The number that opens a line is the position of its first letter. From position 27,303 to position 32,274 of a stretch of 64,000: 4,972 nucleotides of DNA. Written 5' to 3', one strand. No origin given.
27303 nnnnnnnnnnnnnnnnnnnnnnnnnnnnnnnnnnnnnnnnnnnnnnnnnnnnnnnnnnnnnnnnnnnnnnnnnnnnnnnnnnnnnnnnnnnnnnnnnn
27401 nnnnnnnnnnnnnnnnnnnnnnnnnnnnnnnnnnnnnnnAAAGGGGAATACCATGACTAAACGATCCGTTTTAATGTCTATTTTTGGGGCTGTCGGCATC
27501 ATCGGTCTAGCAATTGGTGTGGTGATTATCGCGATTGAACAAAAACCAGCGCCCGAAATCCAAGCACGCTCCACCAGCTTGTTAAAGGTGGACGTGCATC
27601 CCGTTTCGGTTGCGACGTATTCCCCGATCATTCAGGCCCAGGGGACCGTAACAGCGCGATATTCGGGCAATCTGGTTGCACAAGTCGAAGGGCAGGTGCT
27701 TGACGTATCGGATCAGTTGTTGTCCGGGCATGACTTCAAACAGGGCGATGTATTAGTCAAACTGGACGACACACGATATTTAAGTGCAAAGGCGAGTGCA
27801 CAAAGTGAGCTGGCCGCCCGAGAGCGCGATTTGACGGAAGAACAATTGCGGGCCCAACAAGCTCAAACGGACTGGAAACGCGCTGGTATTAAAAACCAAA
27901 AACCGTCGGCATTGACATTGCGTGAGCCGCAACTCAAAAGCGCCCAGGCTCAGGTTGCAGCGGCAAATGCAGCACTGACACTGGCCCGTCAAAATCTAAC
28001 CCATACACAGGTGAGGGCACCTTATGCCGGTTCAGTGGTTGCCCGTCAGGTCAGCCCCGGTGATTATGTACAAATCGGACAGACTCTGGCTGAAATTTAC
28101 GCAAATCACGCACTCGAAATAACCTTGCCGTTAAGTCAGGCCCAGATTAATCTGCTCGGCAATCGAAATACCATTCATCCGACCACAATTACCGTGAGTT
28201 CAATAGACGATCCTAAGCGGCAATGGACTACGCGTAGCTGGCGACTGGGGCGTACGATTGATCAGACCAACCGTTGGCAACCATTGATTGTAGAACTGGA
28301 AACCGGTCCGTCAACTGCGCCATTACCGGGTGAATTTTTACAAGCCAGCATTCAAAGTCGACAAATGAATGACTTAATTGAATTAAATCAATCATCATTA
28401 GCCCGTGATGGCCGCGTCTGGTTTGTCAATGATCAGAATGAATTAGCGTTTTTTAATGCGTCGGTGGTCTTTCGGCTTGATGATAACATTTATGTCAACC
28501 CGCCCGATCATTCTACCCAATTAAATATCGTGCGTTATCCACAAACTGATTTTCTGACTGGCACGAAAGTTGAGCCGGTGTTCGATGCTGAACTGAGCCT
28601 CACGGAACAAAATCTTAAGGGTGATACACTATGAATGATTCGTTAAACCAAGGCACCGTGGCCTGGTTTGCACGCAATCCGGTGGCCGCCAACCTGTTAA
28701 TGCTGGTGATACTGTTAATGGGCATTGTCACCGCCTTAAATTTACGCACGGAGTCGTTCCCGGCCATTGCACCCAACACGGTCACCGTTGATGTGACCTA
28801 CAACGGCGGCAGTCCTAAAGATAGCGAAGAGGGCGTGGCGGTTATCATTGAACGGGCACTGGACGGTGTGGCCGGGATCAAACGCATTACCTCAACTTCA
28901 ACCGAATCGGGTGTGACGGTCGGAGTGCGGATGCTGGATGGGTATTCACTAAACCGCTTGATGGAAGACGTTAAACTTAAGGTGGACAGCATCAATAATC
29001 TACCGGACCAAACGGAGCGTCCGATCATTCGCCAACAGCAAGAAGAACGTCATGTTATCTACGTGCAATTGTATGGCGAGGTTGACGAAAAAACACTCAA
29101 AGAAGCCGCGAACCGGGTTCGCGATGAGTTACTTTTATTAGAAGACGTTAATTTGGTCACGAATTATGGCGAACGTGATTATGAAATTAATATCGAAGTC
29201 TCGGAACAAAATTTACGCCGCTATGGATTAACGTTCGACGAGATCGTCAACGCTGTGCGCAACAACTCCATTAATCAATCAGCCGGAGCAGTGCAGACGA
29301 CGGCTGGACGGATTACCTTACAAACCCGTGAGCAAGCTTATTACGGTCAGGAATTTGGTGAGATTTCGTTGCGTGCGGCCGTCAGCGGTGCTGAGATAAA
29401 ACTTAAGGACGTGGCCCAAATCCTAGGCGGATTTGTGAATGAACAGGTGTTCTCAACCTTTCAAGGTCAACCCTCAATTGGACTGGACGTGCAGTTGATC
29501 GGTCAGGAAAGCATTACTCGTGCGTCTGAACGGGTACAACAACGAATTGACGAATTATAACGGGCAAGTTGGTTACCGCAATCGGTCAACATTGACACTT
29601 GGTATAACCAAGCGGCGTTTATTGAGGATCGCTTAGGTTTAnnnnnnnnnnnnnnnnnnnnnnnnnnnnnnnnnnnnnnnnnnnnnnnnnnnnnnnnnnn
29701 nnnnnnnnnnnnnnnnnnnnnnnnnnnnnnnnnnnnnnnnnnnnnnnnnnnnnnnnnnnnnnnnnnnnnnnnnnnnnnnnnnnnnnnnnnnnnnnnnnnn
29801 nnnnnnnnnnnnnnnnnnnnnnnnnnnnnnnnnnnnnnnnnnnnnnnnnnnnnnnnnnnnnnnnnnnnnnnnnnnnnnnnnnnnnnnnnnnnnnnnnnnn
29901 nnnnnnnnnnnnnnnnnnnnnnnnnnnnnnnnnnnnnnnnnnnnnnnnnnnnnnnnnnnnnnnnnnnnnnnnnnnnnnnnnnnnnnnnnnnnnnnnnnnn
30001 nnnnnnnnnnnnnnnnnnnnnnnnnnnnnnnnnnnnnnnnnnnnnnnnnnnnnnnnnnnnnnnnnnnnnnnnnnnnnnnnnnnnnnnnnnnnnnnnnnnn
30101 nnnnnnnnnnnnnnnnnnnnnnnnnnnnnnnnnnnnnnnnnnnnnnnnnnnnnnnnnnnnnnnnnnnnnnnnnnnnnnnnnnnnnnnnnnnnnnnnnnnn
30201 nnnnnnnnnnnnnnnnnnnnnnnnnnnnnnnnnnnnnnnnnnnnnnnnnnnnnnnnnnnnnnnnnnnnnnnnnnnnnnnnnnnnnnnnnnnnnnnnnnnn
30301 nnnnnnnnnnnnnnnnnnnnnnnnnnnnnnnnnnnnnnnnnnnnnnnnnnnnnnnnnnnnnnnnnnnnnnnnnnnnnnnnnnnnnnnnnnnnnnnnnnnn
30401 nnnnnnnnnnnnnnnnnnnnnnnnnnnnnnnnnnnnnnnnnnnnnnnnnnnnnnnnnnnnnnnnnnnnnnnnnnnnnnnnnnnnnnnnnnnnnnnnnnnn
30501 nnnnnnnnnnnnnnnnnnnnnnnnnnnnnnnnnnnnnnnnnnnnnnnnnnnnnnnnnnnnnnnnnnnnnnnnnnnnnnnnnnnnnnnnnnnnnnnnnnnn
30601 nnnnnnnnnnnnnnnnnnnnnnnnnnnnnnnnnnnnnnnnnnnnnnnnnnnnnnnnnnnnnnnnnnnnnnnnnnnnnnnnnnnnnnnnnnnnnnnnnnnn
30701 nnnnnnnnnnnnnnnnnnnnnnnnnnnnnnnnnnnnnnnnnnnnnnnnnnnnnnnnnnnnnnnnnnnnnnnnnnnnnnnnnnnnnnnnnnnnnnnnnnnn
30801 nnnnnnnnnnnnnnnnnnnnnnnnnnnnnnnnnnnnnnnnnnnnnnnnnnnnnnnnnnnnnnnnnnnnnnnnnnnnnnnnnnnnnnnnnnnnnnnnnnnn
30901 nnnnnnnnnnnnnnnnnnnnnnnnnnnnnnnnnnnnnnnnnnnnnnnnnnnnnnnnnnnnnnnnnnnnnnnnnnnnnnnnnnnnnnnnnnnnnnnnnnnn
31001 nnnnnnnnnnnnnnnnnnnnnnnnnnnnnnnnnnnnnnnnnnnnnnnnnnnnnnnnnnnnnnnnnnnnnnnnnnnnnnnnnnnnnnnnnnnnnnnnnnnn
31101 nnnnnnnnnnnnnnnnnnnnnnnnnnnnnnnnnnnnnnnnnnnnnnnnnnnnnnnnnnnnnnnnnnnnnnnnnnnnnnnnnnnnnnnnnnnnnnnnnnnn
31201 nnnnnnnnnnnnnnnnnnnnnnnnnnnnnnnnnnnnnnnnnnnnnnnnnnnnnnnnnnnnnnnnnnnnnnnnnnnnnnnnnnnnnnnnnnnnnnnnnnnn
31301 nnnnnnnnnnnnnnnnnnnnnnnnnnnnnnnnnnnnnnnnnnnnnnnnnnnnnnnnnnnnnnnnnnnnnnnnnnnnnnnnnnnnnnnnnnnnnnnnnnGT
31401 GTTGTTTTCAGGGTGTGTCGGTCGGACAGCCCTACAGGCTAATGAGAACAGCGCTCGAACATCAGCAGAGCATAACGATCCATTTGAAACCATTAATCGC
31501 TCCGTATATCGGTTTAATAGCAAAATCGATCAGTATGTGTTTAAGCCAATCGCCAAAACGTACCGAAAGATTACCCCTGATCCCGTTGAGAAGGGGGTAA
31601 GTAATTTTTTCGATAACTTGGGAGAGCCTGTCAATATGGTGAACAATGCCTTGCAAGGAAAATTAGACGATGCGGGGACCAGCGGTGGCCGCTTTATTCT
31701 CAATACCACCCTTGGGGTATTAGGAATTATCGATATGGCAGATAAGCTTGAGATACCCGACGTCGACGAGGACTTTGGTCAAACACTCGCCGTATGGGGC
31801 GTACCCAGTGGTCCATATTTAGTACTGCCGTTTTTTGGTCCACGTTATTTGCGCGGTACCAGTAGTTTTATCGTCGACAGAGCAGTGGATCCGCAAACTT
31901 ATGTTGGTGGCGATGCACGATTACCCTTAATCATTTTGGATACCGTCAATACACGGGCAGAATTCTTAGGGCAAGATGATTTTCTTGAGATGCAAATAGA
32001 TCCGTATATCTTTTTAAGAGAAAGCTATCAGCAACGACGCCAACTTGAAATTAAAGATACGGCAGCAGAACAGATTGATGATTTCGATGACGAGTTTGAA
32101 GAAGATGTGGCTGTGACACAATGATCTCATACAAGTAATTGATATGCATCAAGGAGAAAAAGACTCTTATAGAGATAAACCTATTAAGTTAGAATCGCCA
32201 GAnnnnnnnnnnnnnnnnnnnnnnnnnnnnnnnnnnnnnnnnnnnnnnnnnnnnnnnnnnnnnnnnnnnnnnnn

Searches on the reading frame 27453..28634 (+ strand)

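Call 53: search_protein_families(library=pfam, proteins=[window:27453-28634:+], max_evalue=0.0001)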
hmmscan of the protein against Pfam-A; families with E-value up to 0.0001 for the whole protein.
window:27453-28634:+ (393 aa): 2 families
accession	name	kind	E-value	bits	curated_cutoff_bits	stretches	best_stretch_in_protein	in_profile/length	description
PF13437.12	HlyD_3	-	4.4e-11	43.9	22.2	1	187-285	2-96/106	HlyD family secretion protein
PF16576.10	HlyD_D23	-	2.1e-06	27.6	30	1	60-236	6-160/214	Barrel-sandwich domain of CusB or HlyD membrane-fusion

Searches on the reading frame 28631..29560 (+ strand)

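Call 53: search_protein_families(library=pfam, proteins=[window:28631-29560:+], max_evalue=0.0001)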
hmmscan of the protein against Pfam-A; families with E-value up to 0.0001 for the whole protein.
window:28631-29560:+ (309 aa): 1 family
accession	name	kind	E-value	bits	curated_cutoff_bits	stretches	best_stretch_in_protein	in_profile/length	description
PF00873.25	ACR_tran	-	1.8e-49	168.8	28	1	12-309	4-306/1021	AcrB/AcrD/AcrF family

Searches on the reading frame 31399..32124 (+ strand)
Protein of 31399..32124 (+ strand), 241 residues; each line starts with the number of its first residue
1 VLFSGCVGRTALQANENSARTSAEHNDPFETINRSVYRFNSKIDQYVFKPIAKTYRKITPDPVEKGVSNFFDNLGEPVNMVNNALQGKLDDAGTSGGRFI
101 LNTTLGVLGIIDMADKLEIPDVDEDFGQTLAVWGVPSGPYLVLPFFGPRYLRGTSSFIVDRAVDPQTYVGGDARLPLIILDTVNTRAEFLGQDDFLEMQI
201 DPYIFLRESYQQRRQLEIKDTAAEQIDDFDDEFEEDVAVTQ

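Call 53: search_protein_families(library=pfam, proteins=[window:31399-32124:+], max_evalue=0.0001)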
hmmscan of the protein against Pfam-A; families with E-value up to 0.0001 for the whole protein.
window:31399-32124:+ (241 aa): 1 family
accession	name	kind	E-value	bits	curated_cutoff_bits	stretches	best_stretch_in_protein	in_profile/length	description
PF04333.18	MlaA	-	5.7e-74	248.4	25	1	26-215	2-193/195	MlaA lipoprotein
